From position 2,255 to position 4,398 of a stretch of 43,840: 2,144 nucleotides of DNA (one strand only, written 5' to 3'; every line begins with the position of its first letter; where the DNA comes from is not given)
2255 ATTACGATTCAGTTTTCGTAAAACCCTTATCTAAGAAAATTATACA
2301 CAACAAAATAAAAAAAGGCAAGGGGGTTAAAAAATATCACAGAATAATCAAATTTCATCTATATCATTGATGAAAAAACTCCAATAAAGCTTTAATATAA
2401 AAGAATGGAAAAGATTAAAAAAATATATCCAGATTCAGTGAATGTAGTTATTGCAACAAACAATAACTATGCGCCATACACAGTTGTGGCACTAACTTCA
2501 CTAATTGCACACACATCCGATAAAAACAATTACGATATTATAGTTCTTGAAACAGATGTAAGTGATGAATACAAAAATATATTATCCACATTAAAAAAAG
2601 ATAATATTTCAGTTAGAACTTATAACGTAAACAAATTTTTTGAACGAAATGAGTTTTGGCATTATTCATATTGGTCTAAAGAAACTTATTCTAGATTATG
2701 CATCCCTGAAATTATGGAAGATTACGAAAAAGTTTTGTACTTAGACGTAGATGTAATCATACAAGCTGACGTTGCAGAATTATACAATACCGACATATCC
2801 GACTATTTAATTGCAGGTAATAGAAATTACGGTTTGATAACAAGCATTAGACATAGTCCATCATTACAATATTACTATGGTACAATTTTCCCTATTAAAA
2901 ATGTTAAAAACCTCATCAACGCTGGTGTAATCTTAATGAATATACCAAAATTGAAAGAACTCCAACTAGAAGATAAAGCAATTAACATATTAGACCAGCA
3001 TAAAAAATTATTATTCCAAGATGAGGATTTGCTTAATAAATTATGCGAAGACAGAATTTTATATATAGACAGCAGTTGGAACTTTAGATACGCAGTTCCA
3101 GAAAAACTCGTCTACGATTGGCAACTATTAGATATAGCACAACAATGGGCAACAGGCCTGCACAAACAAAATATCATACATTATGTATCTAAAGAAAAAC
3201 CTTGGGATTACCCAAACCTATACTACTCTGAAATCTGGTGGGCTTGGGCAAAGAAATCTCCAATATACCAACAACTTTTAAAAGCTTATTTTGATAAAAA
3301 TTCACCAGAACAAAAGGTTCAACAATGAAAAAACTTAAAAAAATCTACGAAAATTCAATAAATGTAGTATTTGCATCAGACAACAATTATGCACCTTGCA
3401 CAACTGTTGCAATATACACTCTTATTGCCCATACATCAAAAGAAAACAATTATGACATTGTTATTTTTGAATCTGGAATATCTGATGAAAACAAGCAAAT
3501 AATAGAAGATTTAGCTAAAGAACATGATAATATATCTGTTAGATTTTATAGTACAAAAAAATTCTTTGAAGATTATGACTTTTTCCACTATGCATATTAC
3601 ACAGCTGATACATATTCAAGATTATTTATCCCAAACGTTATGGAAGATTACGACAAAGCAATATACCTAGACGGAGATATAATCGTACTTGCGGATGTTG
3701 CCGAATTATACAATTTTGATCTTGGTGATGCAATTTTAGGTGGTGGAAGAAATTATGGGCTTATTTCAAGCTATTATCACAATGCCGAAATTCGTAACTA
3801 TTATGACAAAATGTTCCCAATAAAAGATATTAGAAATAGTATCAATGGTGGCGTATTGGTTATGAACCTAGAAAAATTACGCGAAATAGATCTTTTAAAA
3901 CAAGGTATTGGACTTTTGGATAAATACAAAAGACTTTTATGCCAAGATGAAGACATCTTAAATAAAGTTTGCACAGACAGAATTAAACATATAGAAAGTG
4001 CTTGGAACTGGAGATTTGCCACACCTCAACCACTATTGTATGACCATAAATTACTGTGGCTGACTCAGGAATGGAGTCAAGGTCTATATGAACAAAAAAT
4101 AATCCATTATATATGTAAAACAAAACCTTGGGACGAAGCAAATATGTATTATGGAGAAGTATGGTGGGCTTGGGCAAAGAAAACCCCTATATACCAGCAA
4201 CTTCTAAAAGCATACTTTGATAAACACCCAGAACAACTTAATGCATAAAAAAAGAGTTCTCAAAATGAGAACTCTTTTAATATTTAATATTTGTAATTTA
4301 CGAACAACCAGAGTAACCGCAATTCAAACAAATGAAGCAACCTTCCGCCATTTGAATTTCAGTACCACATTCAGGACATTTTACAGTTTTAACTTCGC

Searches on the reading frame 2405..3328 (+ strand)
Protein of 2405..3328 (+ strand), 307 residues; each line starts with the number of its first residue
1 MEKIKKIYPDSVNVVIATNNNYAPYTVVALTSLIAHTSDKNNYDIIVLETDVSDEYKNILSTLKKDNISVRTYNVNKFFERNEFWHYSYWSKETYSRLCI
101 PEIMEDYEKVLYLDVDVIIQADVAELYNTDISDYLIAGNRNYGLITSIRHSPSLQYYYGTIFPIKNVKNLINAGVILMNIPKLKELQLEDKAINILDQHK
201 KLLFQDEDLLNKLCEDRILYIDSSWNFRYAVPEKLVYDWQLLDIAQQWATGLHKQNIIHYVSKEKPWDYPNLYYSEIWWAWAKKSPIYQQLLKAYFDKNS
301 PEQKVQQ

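Call 11: search_protein_families(library=pfam, proteins=[window:2405-3328:+], max_evalue=0.001)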
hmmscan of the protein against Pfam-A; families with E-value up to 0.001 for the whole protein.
window:2405-3328:+ (307 aa): 1 family
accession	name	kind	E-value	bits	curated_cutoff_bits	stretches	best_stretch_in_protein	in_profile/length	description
PF01501.26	Glyco_transf_8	-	1.2e-37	130.4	24.3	1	13-269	1-251/253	Glycosyl transferase family 8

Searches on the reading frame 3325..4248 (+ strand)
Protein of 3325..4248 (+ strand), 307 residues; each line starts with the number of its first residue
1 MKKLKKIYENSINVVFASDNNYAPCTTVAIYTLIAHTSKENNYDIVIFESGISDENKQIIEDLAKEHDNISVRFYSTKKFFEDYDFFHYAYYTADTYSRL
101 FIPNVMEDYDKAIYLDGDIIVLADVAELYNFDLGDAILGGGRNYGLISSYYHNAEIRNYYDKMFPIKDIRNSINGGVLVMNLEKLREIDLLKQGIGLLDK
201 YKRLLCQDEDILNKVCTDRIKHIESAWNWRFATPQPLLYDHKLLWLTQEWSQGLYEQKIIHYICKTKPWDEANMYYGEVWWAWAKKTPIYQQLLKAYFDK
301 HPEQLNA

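Call 11: search_protein_families(library=pfam, proteins=[window:3325-4248:+], max_evalue=0.001)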
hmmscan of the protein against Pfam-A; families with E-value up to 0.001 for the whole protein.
window:3325-4248:+ (307 aa): 2 families
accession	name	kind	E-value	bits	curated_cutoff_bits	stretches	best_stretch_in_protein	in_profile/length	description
PF01501.26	Glyco_transf_8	-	2.5e-39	135.8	24.3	1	13-271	1-251/253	Glycosyl transferase family 8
PF18404.7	Glyco_transf_24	-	9.1e-05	22.4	25.7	1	16-211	6-192/268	Glucosyltransferase 24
